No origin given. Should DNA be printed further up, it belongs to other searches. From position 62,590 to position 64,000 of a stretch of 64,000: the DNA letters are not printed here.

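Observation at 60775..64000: Third family member carries an enzyme payload (GH5-like TIM barrel plus CBM-like domain) on the same C-terminal module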

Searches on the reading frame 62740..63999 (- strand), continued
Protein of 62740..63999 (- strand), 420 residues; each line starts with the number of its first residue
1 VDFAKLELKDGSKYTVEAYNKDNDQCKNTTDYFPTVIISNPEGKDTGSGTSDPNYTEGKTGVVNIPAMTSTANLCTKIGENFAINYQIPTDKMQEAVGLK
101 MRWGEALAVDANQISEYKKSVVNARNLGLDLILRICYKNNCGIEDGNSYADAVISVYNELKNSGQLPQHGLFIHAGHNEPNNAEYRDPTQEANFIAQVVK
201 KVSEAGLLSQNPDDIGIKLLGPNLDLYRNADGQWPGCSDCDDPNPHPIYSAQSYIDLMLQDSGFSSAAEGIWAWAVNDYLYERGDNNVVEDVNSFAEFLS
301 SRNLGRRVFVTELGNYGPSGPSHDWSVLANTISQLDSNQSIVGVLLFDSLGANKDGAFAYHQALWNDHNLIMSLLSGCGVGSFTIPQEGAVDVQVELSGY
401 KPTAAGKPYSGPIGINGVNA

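Call 56: list_cluster_members(proteins=[P0010, P0011, P0012, P0013, P0014, P0016, P0023, P0027, P0031, P0034])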
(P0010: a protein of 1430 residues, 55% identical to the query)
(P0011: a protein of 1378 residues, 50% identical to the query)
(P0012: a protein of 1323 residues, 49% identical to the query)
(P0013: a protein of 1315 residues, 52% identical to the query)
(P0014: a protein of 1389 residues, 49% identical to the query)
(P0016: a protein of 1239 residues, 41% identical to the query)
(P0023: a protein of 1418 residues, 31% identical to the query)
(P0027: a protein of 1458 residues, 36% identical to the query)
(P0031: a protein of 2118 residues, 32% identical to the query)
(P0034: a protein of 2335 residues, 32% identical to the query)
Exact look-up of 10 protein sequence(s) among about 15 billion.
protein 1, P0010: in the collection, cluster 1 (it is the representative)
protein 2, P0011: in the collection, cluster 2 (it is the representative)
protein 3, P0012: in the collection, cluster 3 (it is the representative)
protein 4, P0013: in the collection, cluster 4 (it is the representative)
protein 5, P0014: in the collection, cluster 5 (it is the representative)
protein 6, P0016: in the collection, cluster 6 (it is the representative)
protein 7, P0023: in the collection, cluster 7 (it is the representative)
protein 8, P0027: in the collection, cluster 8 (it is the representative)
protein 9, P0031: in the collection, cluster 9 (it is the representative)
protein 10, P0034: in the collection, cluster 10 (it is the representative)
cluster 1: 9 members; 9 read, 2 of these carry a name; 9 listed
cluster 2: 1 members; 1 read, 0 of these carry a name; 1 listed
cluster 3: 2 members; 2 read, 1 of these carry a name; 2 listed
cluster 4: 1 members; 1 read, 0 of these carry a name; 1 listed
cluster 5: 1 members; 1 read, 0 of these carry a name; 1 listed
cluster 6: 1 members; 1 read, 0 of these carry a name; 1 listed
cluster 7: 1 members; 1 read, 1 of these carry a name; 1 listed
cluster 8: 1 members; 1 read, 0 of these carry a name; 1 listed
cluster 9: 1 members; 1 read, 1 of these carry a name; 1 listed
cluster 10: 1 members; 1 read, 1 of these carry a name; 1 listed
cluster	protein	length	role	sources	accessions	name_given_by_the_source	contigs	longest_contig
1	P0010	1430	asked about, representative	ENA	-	-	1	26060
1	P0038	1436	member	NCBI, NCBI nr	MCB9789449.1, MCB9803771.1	hypothetical protein H6763_02985 [Candidatus Nomurabacteria bacterium] | hypothetical protein [Candidatus Nomurabacteria bacterium]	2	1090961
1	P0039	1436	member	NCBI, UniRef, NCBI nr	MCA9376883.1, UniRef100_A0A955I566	hypothetical protein KC685_03115 [Candidatus Dojkabacteria bacterium] | Uncharacterized protein n=1 Tax=Candidatus Dojkabacteria bacterium TaxID=2099670 ... | hypothetical protein [Candidatus Dojkabacteria bacterium]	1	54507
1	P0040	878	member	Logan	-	-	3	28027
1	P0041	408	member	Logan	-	-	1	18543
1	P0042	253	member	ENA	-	-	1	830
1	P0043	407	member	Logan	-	-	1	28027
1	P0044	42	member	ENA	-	-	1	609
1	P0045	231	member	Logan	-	-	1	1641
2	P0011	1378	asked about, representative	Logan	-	-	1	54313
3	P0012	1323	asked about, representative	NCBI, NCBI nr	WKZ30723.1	MAG: hypothetical protein QY318_02645 [Candidatus Dojkabacteria bacterium]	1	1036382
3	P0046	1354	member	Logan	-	-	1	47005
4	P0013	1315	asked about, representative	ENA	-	-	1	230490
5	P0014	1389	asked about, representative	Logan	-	-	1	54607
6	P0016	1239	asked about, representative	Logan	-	-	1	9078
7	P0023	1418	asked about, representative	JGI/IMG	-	hypothetical protein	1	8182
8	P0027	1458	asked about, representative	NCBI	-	-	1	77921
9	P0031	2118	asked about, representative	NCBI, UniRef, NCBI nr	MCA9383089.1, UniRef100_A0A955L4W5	peptidoglycan DD-metalloendopeptidase family protein [Candidatus Dojkabacteria bacterium] | Peptidoglycan DD-metalloendopeptidase family protein n=1 Tax=Candidatus Dojkabacteria ...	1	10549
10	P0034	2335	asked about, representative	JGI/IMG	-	murein DD-endopeptidase MepM/ murein hydrolase activator NlpD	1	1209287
